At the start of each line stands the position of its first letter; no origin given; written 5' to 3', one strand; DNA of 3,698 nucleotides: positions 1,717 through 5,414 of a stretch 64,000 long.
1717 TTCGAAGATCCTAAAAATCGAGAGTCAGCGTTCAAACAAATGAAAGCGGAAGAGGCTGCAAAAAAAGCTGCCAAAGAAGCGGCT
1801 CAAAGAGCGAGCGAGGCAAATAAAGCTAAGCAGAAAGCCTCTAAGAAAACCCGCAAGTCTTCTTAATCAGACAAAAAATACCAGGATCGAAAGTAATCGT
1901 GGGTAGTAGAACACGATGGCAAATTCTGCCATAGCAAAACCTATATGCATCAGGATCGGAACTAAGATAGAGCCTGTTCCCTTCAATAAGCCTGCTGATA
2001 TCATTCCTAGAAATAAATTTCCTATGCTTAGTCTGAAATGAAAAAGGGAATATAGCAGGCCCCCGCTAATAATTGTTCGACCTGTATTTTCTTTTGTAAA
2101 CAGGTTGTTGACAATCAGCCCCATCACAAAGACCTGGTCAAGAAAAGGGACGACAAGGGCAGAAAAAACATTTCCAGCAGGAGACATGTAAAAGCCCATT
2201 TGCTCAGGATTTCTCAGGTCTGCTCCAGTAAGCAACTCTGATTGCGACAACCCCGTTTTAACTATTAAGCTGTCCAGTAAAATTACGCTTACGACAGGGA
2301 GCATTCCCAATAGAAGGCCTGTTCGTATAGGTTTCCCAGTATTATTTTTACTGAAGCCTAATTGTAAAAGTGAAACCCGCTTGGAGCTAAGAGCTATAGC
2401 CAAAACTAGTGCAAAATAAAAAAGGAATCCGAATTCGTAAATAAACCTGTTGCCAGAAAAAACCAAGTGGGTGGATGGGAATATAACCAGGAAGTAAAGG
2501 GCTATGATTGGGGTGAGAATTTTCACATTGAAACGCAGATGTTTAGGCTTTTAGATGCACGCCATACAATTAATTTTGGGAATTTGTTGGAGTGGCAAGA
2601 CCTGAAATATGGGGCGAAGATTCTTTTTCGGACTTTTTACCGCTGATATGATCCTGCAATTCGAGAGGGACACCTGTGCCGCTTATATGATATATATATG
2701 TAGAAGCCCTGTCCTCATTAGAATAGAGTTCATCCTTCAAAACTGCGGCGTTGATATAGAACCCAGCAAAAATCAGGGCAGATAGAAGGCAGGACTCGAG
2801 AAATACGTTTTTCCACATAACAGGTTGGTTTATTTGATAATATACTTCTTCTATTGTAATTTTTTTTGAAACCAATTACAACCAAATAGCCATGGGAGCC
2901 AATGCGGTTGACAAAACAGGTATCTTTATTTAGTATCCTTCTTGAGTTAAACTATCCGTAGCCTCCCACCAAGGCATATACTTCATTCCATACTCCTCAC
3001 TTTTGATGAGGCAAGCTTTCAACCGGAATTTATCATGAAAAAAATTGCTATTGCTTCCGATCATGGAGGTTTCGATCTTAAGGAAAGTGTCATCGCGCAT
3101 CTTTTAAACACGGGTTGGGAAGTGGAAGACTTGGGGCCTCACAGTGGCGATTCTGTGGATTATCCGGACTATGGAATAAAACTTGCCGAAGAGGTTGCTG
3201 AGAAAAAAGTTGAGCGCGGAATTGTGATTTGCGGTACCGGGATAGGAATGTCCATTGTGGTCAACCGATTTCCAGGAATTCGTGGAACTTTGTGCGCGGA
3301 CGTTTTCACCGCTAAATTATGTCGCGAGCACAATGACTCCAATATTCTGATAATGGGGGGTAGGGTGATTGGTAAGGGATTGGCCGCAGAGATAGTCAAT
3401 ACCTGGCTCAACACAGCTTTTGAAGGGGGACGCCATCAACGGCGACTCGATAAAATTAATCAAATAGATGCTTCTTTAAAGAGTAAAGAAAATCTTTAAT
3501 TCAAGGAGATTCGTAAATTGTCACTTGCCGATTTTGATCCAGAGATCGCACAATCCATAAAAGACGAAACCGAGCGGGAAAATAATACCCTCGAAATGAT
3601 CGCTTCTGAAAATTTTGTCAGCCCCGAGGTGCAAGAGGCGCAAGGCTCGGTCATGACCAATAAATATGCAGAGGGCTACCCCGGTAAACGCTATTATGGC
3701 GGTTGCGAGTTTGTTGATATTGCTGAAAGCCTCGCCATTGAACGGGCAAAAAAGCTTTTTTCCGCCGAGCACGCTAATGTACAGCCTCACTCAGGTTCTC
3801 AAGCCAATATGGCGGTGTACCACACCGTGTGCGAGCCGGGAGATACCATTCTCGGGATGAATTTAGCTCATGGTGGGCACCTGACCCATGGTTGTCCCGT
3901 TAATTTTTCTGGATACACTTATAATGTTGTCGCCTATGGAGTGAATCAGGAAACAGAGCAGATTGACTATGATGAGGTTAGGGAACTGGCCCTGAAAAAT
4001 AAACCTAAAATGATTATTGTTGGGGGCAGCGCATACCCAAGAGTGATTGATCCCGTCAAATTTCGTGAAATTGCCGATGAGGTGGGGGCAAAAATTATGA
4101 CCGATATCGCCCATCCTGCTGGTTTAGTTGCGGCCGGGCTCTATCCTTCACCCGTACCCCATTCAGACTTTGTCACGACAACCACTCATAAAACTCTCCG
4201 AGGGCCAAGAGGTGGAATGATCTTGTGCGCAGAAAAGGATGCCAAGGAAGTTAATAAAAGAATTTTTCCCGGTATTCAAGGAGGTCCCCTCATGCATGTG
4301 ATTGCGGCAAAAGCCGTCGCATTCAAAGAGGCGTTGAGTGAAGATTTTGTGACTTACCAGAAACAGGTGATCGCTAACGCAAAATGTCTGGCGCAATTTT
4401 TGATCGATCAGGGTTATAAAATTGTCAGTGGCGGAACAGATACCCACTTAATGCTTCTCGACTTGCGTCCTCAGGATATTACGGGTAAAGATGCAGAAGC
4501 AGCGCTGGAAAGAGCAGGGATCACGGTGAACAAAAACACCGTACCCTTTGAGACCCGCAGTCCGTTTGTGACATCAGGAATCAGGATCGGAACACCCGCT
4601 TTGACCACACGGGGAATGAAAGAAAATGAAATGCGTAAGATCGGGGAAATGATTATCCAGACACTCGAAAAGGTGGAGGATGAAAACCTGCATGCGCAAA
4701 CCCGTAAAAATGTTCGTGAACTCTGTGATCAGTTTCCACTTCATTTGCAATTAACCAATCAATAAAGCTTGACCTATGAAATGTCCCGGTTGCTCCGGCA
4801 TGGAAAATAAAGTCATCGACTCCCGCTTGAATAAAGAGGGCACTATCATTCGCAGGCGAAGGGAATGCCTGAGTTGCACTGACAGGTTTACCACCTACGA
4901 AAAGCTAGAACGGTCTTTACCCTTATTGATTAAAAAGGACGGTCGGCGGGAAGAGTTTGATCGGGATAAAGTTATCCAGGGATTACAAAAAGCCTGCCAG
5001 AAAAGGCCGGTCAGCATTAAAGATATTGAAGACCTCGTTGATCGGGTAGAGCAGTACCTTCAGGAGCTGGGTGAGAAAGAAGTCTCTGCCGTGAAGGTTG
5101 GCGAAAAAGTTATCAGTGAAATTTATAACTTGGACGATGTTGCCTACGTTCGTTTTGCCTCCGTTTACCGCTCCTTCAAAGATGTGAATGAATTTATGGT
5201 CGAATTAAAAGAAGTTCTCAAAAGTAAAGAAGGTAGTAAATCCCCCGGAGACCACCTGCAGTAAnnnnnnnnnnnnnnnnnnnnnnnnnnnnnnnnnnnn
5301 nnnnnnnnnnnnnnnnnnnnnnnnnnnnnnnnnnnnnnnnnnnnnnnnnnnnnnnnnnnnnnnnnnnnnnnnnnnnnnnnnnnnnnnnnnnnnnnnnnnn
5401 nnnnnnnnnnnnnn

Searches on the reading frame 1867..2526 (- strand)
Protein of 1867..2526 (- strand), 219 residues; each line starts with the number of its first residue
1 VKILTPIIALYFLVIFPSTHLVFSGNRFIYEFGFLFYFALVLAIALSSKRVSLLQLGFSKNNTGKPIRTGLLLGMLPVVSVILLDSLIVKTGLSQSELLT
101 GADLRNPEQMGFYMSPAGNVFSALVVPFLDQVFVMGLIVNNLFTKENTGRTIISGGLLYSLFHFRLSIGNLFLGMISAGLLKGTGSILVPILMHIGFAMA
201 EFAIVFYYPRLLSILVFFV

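Call 35: search_protein_families(library=pfam, proteins=[window:1867-2526:-], max_evalue=0.00001)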
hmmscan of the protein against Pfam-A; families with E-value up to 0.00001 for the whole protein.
window:1867-2526:- (219 aa): 1 family
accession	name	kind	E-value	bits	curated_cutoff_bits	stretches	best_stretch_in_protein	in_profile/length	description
PF02517.21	Rce1-like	-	3.7e-07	30.8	22.4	1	120-197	9-90/93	Type II CAAX prenyl endopeptidase Rce1-like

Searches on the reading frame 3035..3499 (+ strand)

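Call 35: search_protein_families(library=pfam, proteins=[window:3035-3499:+], max_evalue=0.00001)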
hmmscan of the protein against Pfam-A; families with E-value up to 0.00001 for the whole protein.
window:3035-3499:+ (154 aa): 1 family
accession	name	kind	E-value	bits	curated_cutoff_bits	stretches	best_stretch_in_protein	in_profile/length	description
PF02502.23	LacAB_rpiB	-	2e-59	199.9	24.7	1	4-141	1-138/138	Ribose/Galactose Isomerase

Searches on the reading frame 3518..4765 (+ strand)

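Call 35: search_protein_families(library=pfam, proteins=[window:3518-4765:+], max_evalue=0.00001)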
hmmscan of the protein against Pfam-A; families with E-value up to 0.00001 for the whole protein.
window:3518-4765:+ (415 aa): 1 family
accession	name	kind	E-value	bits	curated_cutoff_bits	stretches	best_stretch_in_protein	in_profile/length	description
PF00464.25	SHMT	-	1.3e-169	564.5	27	1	3-379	1-399/399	Serine hydroxymethyltransferase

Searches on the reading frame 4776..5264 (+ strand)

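Call 35: search_protein_families(library=pfam, proteins=[window:4776-5264:+], max_evalue=0.00001)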
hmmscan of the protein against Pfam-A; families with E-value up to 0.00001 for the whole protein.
window:4776-5264:+ (162 aa): 2 families
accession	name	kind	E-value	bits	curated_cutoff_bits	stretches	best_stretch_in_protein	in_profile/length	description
PF03477.21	ATP-cone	-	3e-22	79.4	25.8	1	52-136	4-87/88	ATP cone domain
PF22811.2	Zn_ribbon_NrdR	-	2.5e-19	69.4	27.2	1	1-42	1-42/42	Transcriptional repressor NrdR-like, N-terminal domain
